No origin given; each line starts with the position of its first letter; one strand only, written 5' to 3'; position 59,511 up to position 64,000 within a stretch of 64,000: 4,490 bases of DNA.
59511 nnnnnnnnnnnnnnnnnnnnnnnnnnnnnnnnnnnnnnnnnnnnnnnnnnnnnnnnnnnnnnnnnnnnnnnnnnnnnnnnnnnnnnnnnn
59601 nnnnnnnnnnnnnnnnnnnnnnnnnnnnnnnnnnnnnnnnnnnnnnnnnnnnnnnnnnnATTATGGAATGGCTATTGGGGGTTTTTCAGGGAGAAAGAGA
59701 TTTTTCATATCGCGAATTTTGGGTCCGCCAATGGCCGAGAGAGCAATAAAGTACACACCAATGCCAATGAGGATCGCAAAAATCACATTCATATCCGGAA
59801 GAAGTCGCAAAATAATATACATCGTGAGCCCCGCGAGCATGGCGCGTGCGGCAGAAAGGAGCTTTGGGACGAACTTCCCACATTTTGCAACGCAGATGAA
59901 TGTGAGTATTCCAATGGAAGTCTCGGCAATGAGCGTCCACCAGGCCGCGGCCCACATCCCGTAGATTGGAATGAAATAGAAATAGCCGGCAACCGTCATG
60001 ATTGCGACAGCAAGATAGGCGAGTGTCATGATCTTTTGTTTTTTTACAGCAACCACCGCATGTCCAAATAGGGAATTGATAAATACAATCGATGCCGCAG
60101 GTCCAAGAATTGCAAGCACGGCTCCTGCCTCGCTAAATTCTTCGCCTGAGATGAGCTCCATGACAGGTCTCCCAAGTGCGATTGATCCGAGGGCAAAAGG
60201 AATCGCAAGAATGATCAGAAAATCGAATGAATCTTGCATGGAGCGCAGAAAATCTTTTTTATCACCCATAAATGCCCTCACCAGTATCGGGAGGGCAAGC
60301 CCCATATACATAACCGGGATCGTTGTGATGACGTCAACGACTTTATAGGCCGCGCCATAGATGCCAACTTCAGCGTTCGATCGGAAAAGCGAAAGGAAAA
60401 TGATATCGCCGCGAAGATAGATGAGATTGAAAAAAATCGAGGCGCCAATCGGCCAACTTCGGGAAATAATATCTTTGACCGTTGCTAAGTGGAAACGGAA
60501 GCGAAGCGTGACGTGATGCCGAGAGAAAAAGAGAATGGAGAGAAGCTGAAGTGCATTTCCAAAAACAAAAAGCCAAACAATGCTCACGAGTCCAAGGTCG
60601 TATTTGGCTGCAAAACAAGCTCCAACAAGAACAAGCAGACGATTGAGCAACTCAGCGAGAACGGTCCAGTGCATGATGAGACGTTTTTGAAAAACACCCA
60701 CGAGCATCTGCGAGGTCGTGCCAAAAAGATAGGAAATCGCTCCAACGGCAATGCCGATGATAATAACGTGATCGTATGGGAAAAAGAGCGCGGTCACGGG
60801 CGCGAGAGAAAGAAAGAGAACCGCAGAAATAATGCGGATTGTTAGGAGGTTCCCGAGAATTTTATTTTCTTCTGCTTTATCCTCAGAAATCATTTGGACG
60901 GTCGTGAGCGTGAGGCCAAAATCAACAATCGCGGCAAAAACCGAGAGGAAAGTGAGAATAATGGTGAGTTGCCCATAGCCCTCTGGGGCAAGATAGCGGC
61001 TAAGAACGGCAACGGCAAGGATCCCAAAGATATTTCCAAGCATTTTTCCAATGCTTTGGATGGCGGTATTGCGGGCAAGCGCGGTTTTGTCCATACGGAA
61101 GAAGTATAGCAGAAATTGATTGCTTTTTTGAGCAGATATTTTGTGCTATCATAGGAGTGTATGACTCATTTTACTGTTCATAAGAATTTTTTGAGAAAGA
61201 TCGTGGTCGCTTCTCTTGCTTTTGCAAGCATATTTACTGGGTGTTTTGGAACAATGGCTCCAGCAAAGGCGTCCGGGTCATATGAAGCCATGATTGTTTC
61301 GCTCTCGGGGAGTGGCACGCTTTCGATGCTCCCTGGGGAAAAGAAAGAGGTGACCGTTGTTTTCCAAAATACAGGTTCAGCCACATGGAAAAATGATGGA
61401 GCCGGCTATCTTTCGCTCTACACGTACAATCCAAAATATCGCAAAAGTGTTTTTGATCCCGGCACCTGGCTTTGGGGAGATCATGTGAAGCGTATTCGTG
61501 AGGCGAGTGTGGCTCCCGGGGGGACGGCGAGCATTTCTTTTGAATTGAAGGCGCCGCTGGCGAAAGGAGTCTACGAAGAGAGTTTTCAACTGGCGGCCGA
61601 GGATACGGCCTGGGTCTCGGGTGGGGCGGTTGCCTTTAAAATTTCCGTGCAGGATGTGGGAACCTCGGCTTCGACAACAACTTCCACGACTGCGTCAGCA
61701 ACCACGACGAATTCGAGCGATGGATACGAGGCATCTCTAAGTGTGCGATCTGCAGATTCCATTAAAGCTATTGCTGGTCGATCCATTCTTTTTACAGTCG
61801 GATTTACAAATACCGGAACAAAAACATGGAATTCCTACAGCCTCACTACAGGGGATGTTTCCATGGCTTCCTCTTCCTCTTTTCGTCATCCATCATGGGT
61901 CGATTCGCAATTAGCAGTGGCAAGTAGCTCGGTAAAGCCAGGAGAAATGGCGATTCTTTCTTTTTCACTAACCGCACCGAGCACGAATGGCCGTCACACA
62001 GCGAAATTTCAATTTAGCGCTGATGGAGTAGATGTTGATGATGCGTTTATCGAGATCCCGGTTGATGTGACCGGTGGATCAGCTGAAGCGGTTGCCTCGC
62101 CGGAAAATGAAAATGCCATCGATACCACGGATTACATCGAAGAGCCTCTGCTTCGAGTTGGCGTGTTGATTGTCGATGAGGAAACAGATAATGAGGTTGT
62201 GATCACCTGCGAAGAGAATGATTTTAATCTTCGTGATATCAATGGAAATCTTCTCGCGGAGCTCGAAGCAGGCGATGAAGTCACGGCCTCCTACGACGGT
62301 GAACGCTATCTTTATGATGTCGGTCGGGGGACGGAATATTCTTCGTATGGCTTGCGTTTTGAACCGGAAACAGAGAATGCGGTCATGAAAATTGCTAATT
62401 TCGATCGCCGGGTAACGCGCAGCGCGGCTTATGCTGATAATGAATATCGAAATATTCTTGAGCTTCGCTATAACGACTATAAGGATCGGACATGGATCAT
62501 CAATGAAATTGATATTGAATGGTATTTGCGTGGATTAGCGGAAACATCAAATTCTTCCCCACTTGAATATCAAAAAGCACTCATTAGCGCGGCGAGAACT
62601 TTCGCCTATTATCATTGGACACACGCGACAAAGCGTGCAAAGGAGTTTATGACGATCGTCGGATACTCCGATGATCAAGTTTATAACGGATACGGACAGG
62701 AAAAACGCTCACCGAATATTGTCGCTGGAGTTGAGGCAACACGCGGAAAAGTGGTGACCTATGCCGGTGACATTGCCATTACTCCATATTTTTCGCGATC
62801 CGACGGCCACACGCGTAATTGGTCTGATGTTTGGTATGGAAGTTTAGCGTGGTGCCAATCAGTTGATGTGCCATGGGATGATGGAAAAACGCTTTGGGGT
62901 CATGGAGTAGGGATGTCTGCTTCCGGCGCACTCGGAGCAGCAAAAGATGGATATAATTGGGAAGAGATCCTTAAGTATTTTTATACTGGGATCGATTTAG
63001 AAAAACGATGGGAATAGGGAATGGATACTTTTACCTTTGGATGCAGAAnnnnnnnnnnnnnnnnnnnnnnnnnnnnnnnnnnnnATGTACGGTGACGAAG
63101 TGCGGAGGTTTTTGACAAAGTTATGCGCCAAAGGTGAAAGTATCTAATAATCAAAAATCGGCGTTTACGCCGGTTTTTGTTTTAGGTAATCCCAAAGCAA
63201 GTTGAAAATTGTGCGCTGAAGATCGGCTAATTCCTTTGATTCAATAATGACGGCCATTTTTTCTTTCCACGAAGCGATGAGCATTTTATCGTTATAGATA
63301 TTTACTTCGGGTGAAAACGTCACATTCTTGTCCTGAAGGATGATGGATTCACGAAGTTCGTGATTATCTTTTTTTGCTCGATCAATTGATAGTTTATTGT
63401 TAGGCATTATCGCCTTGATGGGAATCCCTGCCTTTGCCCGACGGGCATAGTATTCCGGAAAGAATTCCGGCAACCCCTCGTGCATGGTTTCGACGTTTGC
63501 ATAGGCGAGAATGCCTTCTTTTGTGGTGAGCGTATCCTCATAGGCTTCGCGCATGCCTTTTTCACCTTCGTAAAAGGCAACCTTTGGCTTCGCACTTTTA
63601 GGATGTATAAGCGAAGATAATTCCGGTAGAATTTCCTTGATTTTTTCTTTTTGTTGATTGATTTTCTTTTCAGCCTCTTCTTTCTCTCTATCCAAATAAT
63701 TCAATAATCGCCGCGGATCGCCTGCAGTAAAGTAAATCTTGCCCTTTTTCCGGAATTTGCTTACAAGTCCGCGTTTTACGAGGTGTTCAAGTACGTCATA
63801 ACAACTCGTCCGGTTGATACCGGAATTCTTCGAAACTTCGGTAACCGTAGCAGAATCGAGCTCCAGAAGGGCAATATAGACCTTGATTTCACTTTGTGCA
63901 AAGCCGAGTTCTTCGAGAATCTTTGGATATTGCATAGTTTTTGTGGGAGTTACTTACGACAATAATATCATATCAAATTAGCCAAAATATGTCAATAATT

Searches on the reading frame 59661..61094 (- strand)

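Call 61: search_protein_families(library=pfam, proteins=[window:59661-61094:-], max_evalue=0.001)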
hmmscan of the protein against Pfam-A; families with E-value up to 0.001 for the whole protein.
window:59661-61094:- (477 aa): 2 families
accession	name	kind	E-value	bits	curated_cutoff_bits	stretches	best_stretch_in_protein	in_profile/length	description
PF01943.22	Polysacc_synt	-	9.7e-34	117.5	28.2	1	6-273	1-272/274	Polysaccharide biosynthesis protein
PF13440.11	Polysacc_synt_3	-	3.5e-23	82.7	23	1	30-323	1-291/293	Polysaccharide biosynthesis protein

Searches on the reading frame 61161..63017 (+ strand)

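Call 10: search_protein_families(library=pfam, proteins=[window:61161-63017:+], max_evalue=0.01)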
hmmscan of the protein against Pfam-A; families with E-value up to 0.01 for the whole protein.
window:61161-63017:+ (618 aa): 2 families
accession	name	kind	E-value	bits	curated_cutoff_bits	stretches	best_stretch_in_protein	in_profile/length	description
PF16158.11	N_BRCA1_IG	-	2.4e-12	47.8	28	2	215-289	20-95/108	Ig-like domain from next to BRCA1 gene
PF08486.15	SpoIID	-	6.4e-12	46.4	23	1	441-534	2-97/97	Stage II sporulation protein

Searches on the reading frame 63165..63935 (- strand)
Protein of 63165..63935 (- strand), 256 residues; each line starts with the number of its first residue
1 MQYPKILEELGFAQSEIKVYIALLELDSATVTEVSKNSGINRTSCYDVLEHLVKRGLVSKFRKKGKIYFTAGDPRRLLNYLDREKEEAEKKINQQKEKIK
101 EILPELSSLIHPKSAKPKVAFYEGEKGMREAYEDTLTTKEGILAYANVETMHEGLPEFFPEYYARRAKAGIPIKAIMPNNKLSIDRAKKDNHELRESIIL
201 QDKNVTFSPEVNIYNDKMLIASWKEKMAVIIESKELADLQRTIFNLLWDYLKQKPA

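Call 23: find_encoding_contigs(protein=window:63165-63935:-, flank=10000, max_places=2)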
Protein window:63165-63935:- (256 aa): no gene with exactly this product is on record in the collection.
